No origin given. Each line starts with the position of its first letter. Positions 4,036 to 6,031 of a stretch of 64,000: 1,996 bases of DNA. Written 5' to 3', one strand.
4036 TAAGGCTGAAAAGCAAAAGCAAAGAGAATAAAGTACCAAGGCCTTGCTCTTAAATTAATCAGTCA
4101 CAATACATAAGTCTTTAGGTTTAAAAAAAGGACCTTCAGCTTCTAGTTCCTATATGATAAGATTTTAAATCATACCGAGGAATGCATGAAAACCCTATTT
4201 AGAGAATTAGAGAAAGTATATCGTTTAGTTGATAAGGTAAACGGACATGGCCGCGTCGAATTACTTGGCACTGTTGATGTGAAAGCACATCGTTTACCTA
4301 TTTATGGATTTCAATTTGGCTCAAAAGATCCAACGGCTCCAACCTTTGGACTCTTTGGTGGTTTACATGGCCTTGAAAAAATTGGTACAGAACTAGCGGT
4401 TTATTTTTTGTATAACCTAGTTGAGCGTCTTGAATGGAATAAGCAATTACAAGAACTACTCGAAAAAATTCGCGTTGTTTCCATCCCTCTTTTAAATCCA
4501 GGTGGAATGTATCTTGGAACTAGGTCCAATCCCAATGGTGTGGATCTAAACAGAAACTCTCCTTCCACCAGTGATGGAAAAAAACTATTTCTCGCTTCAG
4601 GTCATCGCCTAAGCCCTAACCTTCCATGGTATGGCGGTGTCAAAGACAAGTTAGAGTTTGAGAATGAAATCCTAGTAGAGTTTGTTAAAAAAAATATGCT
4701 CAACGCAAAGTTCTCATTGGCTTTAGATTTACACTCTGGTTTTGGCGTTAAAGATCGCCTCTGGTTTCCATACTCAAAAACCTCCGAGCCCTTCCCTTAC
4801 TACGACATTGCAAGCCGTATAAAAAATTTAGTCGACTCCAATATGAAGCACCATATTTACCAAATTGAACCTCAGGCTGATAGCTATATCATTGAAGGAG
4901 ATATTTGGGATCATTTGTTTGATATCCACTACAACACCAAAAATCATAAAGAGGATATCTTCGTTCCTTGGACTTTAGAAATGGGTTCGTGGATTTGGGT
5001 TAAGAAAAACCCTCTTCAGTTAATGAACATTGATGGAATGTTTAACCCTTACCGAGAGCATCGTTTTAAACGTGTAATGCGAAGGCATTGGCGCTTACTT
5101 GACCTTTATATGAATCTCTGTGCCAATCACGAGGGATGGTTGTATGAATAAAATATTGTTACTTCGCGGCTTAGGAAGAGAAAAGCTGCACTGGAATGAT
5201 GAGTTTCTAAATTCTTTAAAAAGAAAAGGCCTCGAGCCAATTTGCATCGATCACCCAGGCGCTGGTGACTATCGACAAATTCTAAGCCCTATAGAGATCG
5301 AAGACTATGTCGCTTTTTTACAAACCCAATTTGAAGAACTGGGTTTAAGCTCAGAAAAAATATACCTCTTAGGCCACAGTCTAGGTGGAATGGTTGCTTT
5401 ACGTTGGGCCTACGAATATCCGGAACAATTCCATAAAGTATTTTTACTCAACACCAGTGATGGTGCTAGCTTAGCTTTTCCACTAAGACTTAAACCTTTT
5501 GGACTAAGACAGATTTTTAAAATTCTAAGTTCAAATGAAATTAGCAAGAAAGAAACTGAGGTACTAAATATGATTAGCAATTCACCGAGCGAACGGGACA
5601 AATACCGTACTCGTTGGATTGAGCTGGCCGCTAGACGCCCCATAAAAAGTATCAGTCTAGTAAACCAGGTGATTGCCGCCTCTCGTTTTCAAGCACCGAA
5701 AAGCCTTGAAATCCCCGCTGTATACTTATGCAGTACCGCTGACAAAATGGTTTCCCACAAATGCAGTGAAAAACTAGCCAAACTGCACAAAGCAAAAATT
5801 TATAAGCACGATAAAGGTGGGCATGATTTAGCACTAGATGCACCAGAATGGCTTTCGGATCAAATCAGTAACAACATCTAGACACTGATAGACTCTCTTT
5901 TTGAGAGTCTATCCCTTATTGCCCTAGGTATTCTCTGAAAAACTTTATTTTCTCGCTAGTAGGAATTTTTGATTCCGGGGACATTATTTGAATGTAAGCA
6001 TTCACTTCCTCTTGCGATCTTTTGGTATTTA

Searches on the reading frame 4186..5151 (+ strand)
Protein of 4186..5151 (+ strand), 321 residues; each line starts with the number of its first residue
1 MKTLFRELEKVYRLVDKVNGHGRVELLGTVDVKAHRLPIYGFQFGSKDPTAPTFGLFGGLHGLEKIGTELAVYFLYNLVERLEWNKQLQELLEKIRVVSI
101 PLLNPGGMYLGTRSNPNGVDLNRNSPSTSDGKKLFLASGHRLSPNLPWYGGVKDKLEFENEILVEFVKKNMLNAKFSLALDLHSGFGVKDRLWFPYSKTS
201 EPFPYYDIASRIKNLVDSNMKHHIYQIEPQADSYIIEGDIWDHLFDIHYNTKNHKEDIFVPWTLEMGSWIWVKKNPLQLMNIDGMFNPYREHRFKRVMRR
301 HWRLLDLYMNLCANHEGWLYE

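Call 78: search_protein_families(library=pfam, proteins=[window:4186-5151:+], max_evalue=0.00001)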
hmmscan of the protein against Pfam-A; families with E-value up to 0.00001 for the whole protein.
window:4186-5151:+ (321 aa): 1 family
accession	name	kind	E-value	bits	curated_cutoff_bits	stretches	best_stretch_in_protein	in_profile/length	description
PF00246.29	Peptidase_M14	-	1.9e-21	77.4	21.6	1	38-238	29-241/286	Zinc carboxypeptidase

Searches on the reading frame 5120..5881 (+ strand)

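Call 78: search_protein_families(library=pfam, proteins=[window:5120-5881:+], max_evalue=0.00001)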
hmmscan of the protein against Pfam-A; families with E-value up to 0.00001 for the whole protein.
window:5120-5881:+ (253 aa): 4 families
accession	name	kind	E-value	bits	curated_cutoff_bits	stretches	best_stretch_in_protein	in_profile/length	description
PF00561.26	Abhydrolase_1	-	3.3e-17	63.4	25.8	1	12-241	3-244/245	alpha/beta hydrolase fold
PF12697.13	Abhydrolase_6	-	1.9e-16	61.8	26.3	1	12-247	1-216/217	Alpha/beta hydrolase family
PF12146.15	Hydrolase_4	-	3.2e-14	53.3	27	1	12-225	7-219/239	Serine aminopeptidase, S33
PF06821.19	Ser_hydrolase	-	1.6e-06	28.6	22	0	59-235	38-153/172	Serine hydrolase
